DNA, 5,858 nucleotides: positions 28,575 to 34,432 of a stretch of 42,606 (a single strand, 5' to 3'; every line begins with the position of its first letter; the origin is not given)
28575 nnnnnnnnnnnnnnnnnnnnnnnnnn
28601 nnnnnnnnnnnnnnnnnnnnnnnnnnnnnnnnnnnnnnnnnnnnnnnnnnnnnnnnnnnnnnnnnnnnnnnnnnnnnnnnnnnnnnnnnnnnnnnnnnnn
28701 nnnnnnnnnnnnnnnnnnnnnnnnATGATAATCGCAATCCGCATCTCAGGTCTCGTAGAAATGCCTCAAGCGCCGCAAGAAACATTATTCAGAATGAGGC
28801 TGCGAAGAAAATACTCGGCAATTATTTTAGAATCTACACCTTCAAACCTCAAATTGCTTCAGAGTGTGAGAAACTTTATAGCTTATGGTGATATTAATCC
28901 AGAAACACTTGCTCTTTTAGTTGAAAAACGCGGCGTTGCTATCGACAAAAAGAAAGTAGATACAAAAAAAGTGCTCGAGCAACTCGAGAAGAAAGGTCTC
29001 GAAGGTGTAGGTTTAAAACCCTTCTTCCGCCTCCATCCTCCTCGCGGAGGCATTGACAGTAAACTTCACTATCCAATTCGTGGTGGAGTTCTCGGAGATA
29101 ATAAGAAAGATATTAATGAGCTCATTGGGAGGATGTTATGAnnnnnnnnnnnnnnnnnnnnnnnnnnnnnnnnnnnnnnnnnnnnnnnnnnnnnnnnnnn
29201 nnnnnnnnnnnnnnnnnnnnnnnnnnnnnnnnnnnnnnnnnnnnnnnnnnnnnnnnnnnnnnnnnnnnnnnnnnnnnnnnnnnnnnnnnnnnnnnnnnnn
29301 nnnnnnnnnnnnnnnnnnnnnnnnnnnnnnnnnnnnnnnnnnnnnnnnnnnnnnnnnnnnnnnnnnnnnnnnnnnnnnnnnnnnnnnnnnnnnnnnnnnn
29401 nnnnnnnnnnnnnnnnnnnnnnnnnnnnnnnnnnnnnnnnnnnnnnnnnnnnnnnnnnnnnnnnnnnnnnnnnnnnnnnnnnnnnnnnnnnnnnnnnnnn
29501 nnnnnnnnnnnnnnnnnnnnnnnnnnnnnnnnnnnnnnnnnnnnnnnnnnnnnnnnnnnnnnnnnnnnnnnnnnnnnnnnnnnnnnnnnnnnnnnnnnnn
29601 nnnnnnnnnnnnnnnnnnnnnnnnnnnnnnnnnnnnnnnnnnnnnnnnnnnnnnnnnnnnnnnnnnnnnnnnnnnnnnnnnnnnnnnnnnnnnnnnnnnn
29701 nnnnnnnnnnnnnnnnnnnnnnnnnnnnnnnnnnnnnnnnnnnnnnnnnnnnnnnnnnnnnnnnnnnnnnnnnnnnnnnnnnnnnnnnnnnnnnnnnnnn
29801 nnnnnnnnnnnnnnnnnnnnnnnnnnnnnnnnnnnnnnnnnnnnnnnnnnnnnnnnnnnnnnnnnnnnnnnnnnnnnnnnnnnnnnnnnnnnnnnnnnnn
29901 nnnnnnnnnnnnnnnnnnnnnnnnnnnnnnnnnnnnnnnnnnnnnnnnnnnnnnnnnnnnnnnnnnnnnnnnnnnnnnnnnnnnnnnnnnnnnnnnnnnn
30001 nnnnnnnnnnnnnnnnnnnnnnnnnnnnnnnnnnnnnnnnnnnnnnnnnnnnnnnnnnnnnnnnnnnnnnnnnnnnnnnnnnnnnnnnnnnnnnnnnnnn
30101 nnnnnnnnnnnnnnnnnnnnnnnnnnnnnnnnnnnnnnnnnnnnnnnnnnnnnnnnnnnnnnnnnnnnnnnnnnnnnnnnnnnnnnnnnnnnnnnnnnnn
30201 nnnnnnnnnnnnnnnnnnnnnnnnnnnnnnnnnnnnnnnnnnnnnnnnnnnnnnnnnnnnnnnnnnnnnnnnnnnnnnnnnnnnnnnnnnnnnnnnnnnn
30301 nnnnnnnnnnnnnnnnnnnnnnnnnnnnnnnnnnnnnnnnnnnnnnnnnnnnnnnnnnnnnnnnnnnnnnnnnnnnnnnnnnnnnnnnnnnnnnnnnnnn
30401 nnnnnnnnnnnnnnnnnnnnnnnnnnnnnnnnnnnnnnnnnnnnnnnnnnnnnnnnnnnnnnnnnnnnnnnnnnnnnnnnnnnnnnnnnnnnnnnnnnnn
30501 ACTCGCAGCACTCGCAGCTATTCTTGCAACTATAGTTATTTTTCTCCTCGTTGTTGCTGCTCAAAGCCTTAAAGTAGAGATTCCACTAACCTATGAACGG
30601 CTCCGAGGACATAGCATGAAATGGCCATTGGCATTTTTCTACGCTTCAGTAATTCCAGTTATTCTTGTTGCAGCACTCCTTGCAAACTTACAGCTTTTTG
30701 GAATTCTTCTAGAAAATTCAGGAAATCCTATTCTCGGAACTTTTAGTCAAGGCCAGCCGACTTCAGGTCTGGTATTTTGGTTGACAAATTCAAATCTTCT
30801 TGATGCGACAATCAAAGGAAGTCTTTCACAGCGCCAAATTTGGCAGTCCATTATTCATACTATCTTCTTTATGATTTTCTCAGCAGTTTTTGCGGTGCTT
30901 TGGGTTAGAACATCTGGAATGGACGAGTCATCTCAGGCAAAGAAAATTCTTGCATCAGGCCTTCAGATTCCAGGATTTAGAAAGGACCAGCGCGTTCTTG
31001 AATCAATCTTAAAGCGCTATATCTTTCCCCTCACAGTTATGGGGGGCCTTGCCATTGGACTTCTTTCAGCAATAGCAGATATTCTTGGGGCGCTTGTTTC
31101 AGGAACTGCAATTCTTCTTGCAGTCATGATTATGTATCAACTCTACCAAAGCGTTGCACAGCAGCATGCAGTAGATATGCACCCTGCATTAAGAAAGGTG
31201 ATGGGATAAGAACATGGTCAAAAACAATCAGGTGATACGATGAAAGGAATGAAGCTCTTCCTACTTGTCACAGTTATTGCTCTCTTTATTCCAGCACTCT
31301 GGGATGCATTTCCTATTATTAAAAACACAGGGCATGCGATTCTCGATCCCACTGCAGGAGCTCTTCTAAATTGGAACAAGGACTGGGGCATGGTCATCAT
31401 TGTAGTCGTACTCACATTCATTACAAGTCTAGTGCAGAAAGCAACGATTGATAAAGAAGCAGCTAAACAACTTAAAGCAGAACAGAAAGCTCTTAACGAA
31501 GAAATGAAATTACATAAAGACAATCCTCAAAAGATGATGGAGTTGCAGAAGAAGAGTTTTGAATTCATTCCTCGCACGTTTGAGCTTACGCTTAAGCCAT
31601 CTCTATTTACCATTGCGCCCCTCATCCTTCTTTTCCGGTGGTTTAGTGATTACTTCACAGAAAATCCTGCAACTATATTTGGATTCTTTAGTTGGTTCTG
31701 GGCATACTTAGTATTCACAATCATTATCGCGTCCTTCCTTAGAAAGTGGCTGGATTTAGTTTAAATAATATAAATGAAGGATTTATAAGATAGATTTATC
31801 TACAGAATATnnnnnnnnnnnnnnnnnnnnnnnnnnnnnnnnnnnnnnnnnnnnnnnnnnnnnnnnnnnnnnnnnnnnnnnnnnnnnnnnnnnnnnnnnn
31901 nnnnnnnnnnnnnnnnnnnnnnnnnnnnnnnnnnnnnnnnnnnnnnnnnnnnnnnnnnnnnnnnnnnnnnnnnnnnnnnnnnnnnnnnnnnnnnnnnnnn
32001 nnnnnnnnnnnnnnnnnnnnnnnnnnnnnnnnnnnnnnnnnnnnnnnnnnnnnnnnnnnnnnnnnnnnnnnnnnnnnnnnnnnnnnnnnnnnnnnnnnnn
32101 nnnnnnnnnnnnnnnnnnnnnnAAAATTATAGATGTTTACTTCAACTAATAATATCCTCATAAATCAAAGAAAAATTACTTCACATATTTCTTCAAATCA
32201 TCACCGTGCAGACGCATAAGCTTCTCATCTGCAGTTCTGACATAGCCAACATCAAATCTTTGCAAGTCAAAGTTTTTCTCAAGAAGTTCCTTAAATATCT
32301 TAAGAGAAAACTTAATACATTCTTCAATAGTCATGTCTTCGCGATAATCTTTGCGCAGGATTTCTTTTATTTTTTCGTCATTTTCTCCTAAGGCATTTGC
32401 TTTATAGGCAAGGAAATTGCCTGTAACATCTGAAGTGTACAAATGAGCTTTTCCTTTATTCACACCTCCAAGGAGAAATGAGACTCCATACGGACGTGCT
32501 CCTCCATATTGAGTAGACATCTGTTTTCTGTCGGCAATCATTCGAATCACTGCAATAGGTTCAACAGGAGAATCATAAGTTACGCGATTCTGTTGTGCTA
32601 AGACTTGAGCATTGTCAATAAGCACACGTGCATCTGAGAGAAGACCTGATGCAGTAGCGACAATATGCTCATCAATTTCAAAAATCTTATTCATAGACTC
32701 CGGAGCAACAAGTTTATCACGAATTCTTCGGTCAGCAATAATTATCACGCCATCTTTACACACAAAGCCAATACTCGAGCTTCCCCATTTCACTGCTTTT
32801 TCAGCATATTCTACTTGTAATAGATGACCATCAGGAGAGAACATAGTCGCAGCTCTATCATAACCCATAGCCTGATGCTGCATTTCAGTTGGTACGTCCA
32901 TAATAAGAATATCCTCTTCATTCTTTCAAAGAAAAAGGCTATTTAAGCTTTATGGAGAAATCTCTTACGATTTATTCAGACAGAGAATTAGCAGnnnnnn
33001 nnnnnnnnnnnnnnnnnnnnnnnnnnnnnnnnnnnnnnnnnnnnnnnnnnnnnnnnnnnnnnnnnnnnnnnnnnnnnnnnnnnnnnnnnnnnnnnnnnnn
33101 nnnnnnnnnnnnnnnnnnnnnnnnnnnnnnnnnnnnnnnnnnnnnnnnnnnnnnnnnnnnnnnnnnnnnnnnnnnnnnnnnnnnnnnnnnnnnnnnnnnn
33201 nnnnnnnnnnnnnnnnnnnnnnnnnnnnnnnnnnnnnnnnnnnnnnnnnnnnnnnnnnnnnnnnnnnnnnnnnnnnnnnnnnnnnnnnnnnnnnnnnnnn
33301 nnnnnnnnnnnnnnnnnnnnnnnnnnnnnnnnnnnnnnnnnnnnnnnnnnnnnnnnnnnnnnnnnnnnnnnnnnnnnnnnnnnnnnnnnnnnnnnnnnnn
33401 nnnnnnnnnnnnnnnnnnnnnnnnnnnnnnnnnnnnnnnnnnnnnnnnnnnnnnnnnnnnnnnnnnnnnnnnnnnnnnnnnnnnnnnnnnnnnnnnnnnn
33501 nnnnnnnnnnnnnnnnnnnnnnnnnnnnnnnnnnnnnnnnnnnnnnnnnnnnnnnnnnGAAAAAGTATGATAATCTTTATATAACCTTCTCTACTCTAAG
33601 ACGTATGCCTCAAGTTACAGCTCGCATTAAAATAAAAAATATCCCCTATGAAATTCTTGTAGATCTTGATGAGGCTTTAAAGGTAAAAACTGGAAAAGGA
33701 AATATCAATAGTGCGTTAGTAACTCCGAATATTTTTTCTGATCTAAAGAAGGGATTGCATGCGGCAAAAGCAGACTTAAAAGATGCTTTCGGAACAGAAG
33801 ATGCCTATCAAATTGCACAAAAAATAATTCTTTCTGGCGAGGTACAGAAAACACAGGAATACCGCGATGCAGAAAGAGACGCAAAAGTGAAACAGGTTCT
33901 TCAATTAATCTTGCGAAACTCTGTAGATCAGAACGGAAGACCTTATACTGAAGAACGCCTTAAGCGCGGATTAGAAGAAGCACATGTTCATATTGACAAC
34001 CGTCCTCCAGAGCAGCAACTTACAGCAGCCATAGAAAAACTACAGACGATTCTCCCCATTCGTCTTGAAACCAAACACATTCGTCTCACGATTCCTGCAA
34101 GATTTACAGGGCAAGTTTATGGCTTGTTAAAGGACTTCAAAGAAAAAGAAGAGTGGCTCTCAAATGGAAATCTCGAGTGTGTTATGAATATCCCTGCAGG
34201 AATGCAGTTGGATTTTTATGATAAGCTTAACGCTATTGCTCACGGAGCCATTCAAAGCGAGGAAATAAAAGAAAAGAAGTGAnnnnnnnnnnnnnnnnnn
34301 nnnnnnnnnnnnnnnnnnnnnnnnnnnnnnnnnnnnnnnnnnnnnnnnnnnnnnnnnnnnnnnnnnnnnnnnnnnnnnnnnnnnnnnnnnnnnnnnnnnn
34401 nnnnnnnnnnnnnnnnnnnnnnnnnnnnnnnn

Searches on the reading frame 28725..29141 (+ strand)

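Call 79: search_protein_families(library=pfam, proteins=[window:28725-29141:+], max_evalue=0.001)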
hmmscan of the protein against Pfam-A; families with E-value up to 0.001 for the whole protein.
window:28725-29141:+ (138 aa): 1 family
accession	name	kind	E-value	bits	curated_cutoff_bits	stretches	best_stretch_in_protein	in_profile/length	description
PF00327.25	Ribosomal_L30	-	4.2e-05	23.7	23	1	5-51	4-50/51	Ribosomal protein L30p/L7e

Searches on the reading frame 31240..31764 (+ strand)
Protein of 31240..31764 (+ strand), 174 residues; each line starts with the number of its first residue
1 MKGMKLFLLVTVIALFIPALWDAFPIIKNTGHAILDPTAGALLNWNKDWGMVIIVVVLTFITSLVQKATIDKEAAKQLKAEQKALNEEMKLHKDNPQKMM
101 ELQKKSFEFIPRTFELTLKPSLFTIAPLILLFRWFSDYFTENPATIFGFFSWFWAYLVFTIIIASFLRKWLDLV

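Call 78: search_protein_families(library=pfam, proteins=[window:31240-31764:+], max_evalue=0.001)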
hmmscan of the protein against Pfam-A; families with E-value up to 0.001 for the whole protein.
window:31240-31764:+ (174 aa): 1 family
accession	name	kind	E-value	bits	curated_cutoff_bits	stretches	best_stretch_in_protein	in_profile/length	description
PF01956.21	EMC3_TMCO1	-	3.8e-06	27.2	27.1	1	51-155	19-130/169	Integral membrane protein EMC3/TMCO1-like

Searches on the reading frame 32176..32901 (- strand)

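Call 78: search_protein_families(library=pfam, proteins=[window:32176-32901:-], max_evalue=0.001)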
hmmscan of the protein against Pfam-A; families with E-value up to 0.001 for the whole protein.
window:32176-32901:- (241 aa): 2 families
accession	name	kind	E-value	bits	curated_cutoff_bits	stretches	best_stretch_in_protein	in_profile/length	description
PF00227.31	Proteasome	-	2.7e-49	167.9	22.4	1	38-220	2-188/189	Proteasome subunit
PF10584.14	Proteasome_A_N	-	3e-12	46.4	27.7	1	14-36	1-23/23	Proteasome subunit A N-terminal signature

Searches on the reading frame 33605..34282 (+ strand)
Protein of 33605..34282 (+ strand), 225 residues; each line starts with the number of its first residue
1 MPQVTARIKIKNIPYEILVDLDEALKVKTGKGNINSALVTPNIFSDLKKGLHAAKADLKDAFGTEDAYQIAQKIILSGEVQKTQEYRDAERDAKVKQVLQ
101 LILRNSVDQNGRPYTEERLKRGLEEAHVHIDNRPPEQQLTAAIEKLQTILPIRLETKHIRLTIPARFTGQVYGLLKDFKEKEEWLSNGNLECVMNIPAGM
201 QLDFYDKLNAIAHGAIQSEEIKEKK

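Call 78: search_protein_families(library=pfam, proteins=[window:33605-34282:+], max_evalue=0.001)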
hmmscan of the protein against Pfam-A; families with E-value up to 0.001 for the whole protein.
window:33605-34282:+ (225 aa): 3 families
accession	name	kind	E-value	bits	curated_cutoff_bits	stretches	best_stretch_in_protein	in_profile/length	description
PF01172.24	SBDS_N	-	1.7e-17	63.6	24.6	1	4-87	3-87/88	Shwachman-Bodian-Diamond syndrome (SBDS) N-terminal domain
PF20268.4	SBDS_C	-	1.6e-12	47.5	27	1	159-221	3-69/71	SBDS protein, C-terminal domain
PF09377.16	SBDS_domain_II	-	1.5e-10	41.2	27.2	1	96-154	1-61/62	SBDS protein, domain II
